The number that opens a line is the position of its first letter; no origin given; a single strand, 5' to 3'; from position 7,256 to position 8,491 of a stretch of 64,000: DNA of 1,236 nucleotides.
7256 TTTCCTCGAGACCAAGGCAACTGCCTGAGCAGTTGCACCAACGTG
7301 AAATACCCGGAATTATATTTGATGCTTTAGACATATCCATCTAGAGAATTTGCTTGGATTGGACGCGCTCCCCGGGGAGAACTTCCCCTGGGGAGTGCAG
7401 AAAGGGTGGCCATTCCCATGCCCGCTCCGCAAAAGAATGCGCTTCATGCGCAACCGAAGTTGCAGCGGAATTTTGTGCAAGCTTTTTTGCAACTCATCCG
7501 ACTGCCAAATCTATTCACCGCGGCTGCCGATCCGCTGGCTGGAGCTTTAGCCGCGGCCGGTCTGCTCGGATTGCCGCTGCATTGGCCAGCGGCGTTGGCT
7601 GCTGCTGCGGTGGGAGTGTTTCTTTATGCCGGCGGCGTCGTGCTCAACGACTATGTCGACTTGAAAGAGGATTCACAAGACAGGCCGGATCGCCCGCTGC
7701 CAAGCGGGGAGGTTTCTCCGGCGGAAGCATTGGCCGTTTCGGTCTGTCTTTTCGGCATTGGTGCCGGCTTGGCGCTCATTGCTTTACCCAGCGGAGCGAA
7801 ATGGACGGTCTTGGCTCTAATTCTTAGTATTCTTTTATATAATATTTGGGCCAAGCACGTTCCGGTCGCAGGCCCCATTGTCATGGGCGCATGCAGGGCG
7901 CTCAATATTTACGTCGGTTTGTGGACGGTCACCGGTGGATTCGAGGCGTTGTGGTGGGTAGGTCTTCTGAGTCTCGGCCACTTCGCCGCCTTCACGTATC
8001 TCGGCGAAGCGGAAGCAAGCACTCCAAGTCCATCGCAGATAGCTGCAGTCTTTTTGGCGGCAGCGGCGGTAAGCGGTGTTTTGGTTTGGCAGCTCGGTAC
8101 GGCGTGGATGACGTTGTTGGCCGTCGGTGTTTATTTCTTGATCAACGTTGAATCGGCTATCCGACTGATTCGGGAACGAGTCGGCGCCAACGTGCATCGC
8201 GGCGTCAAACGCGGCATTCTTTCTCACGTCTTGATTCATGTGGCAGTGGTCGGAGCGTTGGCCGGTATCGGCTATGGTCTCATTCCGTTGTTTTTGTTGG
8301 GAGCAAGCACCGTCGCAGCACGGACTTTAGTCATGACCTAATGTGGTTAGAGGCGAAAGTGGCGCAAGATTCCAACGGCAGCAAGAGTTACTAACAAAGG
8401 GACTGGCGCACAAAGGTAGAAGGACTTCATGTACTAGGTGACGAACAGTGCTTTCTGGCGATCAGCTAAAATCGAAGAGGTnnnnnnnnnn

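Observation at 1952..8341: ebo/EDB-like biosynthetic cluster (TatD - MIPS-family cyclase - 2x TIM barrel - phosphodiesterase - UbiA) in a sporulating Firmicute context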

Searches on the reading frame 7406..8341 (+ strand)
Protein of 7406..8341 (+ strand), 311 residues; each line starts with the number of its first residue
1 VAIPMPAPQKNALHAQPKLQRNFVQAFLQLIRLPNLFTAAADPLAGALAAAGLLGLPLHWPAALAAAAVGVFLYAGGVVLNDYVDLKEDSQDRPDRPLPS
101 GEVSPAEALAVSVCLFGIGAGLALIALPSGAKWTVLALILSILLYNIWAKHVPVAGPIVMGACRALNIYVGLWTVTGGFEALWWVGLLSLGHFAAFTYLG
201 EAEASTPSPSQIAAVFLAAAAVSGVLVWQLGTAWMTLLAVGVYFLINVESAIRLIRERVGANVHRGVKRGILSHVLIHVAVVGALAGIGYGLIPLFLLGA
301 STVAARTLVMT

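Call 3: search_protein_families(library=pfam, proteins=[window:7406-8341:+], max_evalue=0.01)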
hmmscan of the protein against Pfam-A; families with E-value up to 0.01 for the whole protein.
window:7406-8341:+ (311 aa): 1 family
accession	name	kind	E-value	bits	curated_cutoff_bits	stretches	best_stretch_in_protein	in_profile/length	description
PF01040.23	UbiA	-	1.1e-20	74.4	34.2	1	53-238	11-218/250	UbiA prenyltransferase family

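Call 4: search_protein_families(library=ncbifam, proteins=[window:7406-8341:+], max_evalue=0.01)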
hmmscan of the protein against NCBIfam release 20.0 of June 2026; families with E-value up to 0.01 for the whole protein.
window:7406-8341:+ (311 aa): 17 families
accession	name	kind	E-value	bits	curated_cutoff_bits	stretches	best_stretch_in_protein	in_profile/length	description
NF035940.1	prenyl_rel_EboC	equivalog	8e-52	176.4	250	1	26-310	1-291/292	UbiA-like protein EboC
NF045897.1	SCO3242_trans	equivalog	2.1e-35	122.7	260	1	27-294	2-270/287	SCO3242 family prenyltransferase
NF009523.0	PRK12884.1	equivalog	3.9e-23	82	269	1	24-190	4-165/279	prenyltransferase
NF009521.0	PRK12882.1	equivalog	9.3e-22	77.6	296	1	24-162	5-139/280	geranylgeranylglycerol-phosphate geranylgeranyltransferase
NF009522.0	PRK12883.1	equivalog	1.1e-11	44.8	353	1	24-166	3-141/279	geranylgeranylglycerol-phosphate geranylgeranyltransferase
TIGR01473.1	cyoE_ctaB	equivalog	8.3e-11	42.2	210.3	1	27-181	3-158/281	heme o synthase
NF009511.0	PRK12871.1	equivalog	6e-09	35.7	281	1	58-142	38-132/297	prenyltransferase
TIGR01474.1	ubiA_proteo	equivalog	9.5e-09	35.1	275.45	1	59-183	38-163/282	4-hydroxybenzoate octaprenyltransferase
NF005742.0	PRK07566.1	equivalog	2.5e-08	33.4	313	1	20-143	24-148/315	chlorophyll synthase ChlG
NF006088.0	PRK08238.1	equivalog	4.1e-08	32.3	351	1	55-175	222-342/482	UbiA family prenyltransferase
NF008977.0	PRK12324.1-2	equivalog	1e-07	31.7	234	1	27-158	5-135/297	decaprenyl-phosphate phosphoribosyltransferase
TIGR01476.1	chlor_syn_BchG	subfamily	1.8e-07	30.9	212.3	1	38-152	14-132/283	(bacterio)chlorophyll synthase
NF003349.0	PRK04375.1-2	equivalog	4.1e-07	29.5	246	1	47-184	49-185/318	heme o synthase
NF009058.0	PRK12392.1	subfamily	6.2e-06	25.5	494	1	24-141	14-135/333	bacteriochlorophyll c synthase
NF009513.0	PRK12872.1-3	equivalog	6.7e-05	22.6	288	1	22-170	10-161/293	prenyltransferase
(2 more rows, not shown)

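Call 12: find_homologous_proteins(query=window:7406-8341:+)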
Query window:7406-8341:+ (311 aa): 105 proteins with E <= 0.001 among 8000 candidates.
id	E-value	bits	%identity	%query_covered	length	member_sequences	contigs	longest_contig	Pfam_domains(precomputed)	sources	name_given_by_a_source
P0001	3.1e-191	652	99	100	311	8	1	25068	PF01040.24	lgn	-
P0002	1.3e-167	575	88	99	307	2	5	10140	PF01040.24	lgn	-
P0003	1.8e-163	561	86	99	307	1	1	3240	PF01040.24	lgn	-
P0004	6.5e-154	530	79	100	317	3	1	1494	PF01040.24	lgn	-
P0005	7.8e-106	372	61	99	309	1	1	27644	PF01040.24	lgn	-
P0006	3.7e-51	192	44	92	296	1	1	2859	PF01040.24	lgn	-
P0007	9.7e-34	135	39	89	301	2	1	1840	PF01040.24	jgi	-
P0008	1.3e-30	125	37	93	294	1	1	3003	PF01040.24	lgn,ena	-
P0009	5.6e-29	119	34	85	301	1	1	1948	PF01040.24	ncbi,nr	ncbi:MAG TPA: UbiA family prenyltransferase [Isosphaeraceae bacterium]|nr:UbiA family prenyltransfer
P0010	3.5e-28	117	37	88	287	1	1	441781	PF01040.24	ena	-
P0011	7.1e-28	116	36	89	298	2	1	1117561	PF01040.24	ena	-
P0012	1.7e-27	114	40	61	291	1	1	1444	PF01040.24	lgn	-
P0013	2.1e-27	114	38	82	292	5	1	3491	PF01040.24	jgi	jgi:4-hydroxybenzoate polyprenyltransferase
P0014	5.3e-27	113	37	89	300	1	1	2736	PF01040.24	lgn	-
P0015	7.0e-27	112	36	85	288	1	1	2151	PF01040.24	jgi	jgi:4-hydroxybenzoate polyprenyltransferase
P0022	7.9e-26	109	36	95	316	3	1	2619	PF01040.24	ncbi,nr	ncbi:MAG: UbiA-like protein EboC [Chloroflexi bacterium]|nr:UbiA-like protein EboC [Chloroflexota ba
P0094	1.2e-13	69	36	27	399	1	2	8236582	PF01040.24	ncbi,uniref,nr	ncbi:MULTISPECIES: SCO3242 family prenyltransferase [Streptomyces]|uniref:SCO3242 family prenyltrans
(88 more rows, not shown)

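Call 13: find_encoding_contigs(protein=P0005, flank=10000, max_places=3)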
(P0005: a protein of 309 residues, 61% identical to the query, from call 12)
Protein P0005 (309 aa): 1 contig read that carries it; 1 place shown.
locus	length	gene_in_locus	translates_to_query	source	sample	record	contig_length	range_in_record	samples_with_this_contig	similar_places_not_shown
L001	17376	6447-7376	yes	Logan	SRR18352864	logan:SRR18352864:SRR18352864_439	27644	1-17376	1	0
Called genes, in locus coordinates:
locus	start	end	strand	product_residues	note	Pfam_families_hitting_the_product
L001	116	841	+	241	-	PF00561:Abhydrolase_1, PF12146:Hydrolase_4 (weak), PF12697:Abhydrolase_6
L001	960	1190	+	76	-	-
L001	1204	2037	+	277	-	PF01026:TatD_DNase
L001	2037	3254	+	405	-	PF07994:NAD_binding_5, PF01658:Inos-1-P_synth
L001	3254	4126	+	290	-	PF01261:AP_endonuc_2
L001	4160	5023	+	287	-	PF01261:AP_endonuc_2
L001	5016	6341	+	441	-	PF01663:Phosphodiest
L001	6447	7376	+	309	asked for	PF01040:UbiA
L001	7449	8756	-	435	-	PF00202:Aminotran_3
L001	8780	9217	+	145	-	PF18910:DUF5665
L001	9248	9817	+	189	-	PF01258:zf-dskA_traR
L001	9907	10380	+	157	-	-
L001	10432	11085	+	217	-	PF01569:PAP2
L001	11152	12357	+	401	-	PF03306:AAL_decarboxy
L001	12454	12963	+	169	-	PF01252:Peptidase_A8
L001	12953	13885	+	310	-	PF01479:S4, PF00849:PseudoU_synth_2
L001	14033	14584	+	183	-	PF00156:Pribosyltran, PF14681:UPRTase (weak)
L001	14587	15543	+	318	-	PF02729:OTCace_N, PF00185:OTCace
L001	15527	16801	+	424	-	PF01979:Amidohydro_1, PF12890:DHOase, PF07969:Amidohydro_3 (weak)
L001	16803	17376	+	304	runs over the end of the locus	PF00215:OMPdecase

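Call 14: find_encoding_contigs(protein=P0002, flank=10000, max_places=3)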
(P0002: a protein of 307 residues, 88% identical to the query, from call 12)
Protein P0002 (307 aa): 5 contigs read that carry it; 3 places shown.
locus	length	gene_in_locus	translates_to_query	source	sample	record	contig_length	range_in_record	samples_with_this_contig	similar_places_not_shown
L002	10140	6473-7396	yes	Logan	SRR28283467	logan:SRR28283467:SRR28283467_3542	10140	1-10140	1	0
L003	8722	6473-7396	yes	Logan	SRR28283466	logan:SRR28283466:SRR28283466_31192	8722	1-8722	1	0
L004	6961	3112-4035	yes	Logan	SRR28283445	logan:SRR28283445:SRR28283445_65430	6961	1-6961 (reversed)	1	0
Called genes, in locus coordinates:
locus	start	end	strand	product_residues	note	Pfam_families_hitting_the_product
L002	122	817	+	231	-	PF00561:Abhydrolase_1, PF12146:Hydrolase_4, PF12697:Abhydrolase_6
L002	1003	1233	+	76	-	-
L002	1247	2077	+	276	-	PF01026:TatD_DNase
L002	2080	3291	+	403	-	PF07994:NAD_binding_5, PF01658:Inos-1-P_synth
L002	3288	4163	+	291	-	PF01261:AP_endonuc_2, PF03786:UxuA (weak)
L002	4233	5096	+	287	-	PF01261:AP_endonuc_2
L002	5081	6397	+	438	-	PF01663:Phosphodiest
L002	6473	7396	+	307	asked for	PF01040:UbiA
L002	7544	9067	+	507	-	PF00005:ABC_tran, PF13304:AAA_21 (faint), PF00005:ABC_tran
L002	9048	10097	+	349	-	PF02653:BPD_transp_2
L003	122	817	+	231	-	PF00561:Abhydrolase_1, PF12146:Hydrolase_4, PF12697:Abhydrolase_6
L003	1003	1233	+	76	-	-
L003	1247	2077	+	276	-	PF01026:TatD_DNase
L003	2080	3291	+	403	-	PF07994:NAD_binding_5, PF01658:Inos-1-P_synth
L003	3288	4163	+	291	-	PF01261:AP_endonuc_2, PF03786:UxuA (weak)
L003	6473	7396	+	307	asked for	PF01040:UbiA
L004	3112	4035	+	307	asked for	PF01040:UbiA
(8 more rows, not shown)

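Call 15: find_encoding_contigs(protein=P0010, flank=10000, max_places=2)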
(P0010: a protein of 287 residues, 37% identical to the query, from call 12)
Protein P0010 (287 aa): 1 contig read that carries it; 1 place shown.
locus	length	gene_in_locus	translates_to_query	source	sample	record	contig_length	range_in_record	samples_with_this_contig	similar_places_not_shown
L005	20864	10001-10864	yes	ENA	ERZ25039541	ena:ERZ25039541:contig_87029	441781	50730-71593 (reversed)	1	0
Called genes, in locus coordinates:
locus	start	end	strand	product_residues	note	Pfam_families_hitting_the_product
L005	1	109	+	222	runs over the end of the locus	PF00116:COX2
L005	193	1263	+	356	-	PF00115:COX1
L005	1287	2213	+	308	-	PF00115:COX1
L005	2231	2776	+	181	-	-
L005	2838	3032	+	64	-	-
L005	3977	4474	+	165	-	PF25954:Beta-barrel_RND_2, PF25967:RND-MFP_C (weak), PF25975:CzcB_C, PF25989:YknX_C (weak)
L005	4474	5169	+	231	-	PF00005:ABC_tran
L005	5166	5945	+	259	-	-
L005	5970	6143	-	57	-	-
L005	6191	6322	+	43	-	-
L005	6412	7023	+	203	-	-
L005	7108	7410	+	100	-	PF02687:FtsX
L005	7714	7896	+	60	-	-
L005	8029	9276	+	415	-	PF00158:Sigma54_activat, PF14532:Sigma54_activ_2 (weak), PF00158:Sigma54_activat, PF25601:AAA_lid_14, PF02954:HTH_8 (weak)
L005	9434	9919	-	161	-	PF13473:Cupredoxin_1 (faint), PF00127:Copper-bind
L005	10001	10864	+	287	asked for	PF01040:UbiA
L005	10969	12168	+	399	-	PF01761:DHQ_synthase, PF24621:DHQS_C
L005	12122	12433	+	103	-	-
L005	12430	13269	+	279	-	PF01026:TatD_DNase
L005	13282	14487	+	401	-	PF01261:AP_endonuc_2 (faint)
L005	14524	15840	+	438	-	PF01663:Phosphodiest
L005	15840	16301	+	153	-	PF10027:DUF2269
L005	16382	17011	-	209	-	PF09335:VTT_dom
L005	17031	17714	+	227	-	PF00702:Hydrolase, PF13419:HAD_2, PF13242:Hydrolase_like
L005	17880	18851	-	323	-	PF01261:AP_endonuc_2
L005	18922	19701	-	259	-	-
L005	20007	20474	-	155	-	PF00702:Hydrolase, PF13419:HAD_2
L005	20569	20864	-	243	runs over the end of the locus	PF01553:Acyltransferase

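Call 16: find_encoding_contigs(protein=P0011, flank=10000, max_places=2)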
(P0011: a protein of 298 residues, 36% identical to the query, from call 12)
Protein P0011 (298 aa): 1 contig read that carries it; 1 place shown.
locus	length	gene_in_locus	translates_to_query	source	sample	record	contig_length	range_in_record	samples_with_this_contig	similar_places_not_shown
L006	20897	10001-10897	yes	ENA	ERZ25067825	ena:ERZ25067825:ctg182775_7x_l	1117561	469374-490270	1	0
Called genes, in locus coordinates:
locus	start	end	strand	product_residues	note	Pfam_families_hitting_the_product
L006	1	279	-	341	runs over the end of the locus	PF24814:WD40_Prp19, PF25174:Beta-prop_THOC3, PF23381:Beta-prop_IFT122_1st, PF25175:Beta-prop_WDR5, PF25173:Beta-prop_WDR3_1st, PF24807:WD40_CDC20-Fz, PF23409:Beta-prop_EML, PF23414:Beta-prop_EML_2, +42 more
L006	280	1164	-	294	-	PF17827:PrmC_N, PF01135:PCMT (weak), PF05175:MTS, PF06325:PrmA, PF08241:Methyltransf_11, PF08242:Methyltransf_12, PF13649:Methyltransf_25, PF13847:Methyltransf_31, +4 more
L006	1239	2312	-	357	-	PF03462:PCRF, PF00472:RF-1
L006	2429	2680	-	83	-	PF01197:Ribosomal_L31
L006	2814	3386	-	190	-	PF00578:AhpC-TSA, PF08534:Redoxin, PF00085:Thioredoxin, PF20029:DUF6436 (faint), PF13098:Thioredoxin_2 (faint), PF13905:Thioredoxin_8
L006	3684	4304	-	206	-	PF00578:AhpC-TSA, PF08534:Redoxin, PF13905:Thioredoxin_8 (weak)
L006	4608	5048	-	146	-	PF00383:dCMP_cyt_deam_1, PF08211:dCMP_cyt_deam_2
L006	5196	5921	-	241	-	-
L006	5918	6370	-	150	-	PF10825:DUF2752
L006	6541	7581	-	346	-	-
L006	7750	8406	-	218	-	-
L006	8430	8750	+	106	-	-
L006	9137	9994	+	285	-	PF01261:AP_endonuc_2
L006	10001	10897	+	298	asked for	PF01040:UbiA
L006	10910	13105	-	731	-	-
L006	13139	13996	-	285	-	PF01026:TatD_DNase (weak)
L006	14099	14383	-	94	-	-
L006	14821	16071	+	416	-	PF13620:CarboxypepD_reg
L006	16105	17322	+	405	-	PF13439:Glyco_transf_4, PF13579:Glyco_trans_4_4, PF20706:GT4-conflict, PF00534:Glycos_transf_1, PF13692:Glyco_trans_1_4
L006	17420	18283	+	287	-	PF00561:Abhydrolase_1 (faint), PF07819:PGAP1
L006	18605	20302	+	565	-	PF07690:MFS_1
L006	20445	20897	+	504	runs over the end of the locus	-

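Call 17: find_encoding_contigs(protein=P0006, flank=10000, max_places=2)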
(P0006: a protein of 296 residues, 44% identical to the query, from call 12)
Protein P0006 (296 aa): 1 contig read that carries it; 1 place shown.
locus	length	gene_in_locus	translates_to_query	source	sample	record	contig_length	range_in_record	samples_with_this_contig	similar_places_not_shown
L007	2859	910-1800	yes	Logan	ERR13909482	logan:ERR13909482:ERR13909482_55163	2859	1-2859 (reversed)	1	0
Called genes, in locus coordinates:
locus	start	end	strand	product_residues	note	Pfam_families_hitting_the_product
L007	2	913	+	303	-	?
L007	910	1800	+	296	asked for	PF01040:UbiA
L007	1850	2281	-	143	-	PF00127:Copper-bind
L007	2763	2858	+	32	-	?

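Call 20: find_encoding_contigs(protein=P0094, flank=10000, max_places=1)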
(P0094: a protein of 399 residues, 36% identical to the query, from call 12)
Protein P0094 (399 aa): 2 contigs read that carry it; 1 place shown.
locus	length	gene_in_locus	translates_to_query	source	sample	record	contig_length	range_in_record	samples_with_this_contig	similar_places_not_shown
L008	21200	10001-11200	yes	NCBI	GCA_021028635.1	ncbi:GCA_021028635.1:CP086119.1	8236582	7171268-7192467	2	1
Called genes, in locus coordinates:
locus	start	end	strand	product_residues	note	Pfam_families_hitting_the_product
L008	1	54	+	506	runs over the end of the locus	PF00005:ABC_tran, PF13304:AAA_21 (faint), PF00005:ABC_tran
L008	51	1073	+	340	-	PF02653:BPD_transp_2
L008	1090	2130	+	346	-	PF00532:Peripla_BP_1, PF13407:Peripla_BP_4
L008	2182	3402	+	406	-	PF01408:GFO_IDH_MocA, PF03447:NAD_binding_3 (weak), PF02894:GFO_IDH_MocA_C, PF22725:GFO_IDH_MocA_C3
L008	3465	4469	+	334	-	PF01261:AP_endonuc_2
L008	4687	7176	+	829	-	PF07995:GSDH, PF00801:PKD, PF18911:PKD_4, PF03422:CBM_6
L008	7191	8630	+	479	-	PF06283:ThuA, PF06439:3keto-disac_hyd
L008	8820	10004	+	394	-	PF07994:NAD_binding_5, PF01658:Inos-1-P_synth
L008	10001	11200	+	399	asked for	PF01040:UbiA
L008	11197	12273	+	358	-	PF01261:AP_endonuc_2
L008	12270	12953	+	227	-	PF28008:EboA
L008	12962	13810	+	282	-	PF01026:TatD_DNase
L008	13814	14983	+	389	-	PF01261:AP_endonuc_2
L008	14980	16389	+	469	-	PF01663:Phosphodiest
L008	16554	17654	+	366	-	PF01261:AP_endonuc_2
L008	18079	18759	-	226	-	PF00392:GntR, PF07729:FCD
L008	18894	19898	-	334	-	PF05544:Pro_racemase, PF02567:PhzC-PhzF (weak)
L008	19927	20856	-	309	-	PF00701:DHDPS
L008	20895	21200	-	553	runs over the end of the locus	PF07992:Pyr_redox_2, PF12831:FAD_oxidored, PF13450:NAD_binding_8 (weak), PF04324:Fer2_BFD (weak)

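Call 29: find_related_loci(query=A1, collection=genome_contigs, flank=10000)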
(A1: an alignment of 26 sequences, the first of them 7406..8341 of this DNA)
Query A1 (311 aa) in genome_contigs; peptide patterns used: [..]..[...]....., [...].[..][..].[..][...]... (x = any residue, [..] = any of these).
599 stretches matched a pattern (row limit reached: there are more); 522 encode a relative of the query (tblastn E <= 1e-3); the best 80 are kept; 80 distinct loci.
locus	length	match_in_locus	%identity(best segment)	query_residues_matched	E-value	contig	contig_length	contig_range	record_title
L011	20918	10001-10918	35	8-311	1e-37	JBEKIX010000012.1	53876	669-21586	MAG: Acidobacteriota bacterium isolate SPRUCE 30 SPRUCE_30_12, whole genome shotgun sequence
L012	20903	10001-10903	33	16-311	1e-34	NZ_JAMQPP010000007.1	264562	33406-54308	Leptospira soteropolitanensis strain VSF16 7, whole genome shotgun sequence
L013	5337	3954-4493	43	24-206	9e-34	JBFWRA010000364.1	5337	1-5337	MAG: Isosphaeraceae bacterium isolate CA_2019_TPBF_196 NODE_58866_length_5337_cov_2.514203_TPBF, whole genome shotgun se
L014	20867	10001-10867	32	13-292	8e-34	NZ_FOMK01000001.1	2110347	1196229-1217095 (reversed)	Chitinophaga sp. CF118, whole genome shotgun sequence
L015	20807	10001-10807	37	16-277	1e-33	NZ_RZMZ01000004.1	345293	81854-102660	Flagellimonas marinaquae strain JCM11811 518, whole genome shotgun sequence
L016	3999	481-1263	35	14-268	1e-33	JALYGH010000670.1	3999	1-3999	MAG: Chloroflexota bacterium isolate GDC bin6 SD1469-71_k127_1006167, whole genome shotgun sequence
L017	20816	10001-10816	35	16-287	2e-32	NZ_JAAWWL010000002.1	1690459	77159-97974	Croceivirga thetidis strain DJ-13 contig2, whole genome shotgun sequence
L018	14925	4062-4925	34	27-311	2e-33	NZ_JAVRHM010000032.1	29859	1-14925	Autumnicola patrickiae strain F188 32, whole genome shotgun sequence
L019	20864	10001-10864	34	27-311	3e-33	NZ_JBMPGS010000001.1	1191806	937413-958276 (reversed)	Salinimicrobium sp. GXAS 041 Scaffold1, whole genome shotgun sequence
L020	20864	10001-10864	34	27-311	3e-33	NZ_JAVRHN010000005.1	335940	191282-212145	Autumnicola psychrophila strain F225 5, whole genome shotgun sequence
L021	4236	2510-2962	46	21-176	2e-33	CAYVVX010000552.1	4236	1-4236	MAG TPA_asm: uncultured Planctomycetales bacterium isolate binchicken_co235_144 genome assembly, contig: NODE_43102_leng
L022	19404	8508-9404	35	9-311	3e-33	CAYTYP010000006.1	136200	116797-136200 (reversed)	MAG TPA_asm: uncultured Acidobacteriota bacterium isolate SRP192927_co7_584 genome assembly, contig: NODE_118_length_136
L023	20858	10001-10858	36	24-299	2e-32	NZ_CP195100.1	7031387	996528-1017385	Tundrisphaera sp. TA3 chromosome, complete genome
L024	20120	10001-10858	32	16-299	5e-32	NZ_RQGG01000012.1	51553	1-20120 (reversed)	Leptospira kemamanensis strain 201702454 contig_0019, whole genome shotgun sequence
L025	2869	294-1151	38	16-288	2e-32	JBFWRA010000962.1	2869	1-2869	MAG: Isosphaeraceae bacterium isolate CA_2019_TPBF_196 NODE_134092_length_2869_cov_2.534282_TPBF, whole genome shotgun s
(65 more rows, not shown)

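Call 69: search_protein_families(library=ncbifam, proteins=[L005:13282-14487:+, L008:13814-14983:+, L008:11197-12273:+, L008:16554-17654:+], max_evalue=0.001)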
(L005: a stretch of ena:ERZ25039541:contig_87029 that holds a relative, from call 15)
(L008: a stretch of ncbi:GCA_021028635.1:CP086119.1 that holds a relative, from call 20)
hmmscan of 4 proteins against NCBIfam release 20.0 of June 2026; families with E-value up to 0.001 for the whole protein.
L005:13282-14487:+ (401 aa): 1 family
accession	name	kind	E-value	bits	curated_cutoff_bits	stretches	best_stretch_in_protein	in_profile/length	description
NF035939.1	TIM_EboE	equivalog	5.8e-133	443.3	250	1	11-393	1-378/379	metabolite traffic protein EboE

L008:13814-14983:+ (389 aa): 1 family
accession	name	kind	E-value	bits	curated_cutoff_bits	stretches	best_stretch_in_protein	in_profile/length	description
NF035939.1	TIM_EboE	equivalog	2e-129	431.7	250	1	13-376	1-378/379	metabolite traffic protein EboE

L008:11197-12273:+ (358 aa): 9 families
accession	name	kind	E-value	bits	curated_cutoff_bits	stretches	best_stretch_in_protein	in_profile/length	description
TIGR03234.1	OH-pyruv-isom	equivalog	9.1e-13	48.1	353.45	1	148-305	85-239/254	hydroxypyruvate isomerase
NF043033.1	OxoTetrIsom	equivalog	1.7e-09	37.8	325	1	139-305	77-236/251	2-oxo-tetronate isomerase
NF041099.2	keto_glucon_epim_IolO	equivalog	2.1e-09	37.1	300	1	65-308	23-249/269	5-keto-L-gluconate epimerase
NF009688.0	PRK13209.1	subfamily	5.8e-09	35.4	317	1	138-334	90-283/286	L-ribulose-5-phosphate 3-epimerase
TIGR04379.1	myo_inos_iolE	equivalog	4.5e-08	33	290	0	280-305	240-265/290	myo-inosose-2 dehydratase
NF007360.0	PRK09856.1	equivalog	1.1e-07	31.7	305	1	53-324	3-267/276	fructoselysine 3-epimerase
NF009689.0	PRK13210.1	subfamily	1.2e-07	31.2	200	1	138-312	86-262/286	L-ribulose-5-phosphate 3-epimerase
TIGR00542.1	hxl6Piso_put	equivalog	1.7e-06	27.6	272.15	1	144-307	91-250/279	L-ribulose-5-phosphate 3-epimerase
TIGR02631.1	xylA_Arthro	equivalog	2.6e-05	23.4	447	1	67-288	36-267/382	xylose isomerase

L008:16554-17654:+ (366 aa): 1 family
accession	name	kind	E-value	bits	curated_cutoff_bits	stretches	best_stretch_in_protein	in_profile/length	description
TIGR04379.1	myo_inos_iolE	equivalog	9.3e-05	22.1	290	0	187-357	124-287/290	myo-inosose-2 dehydratase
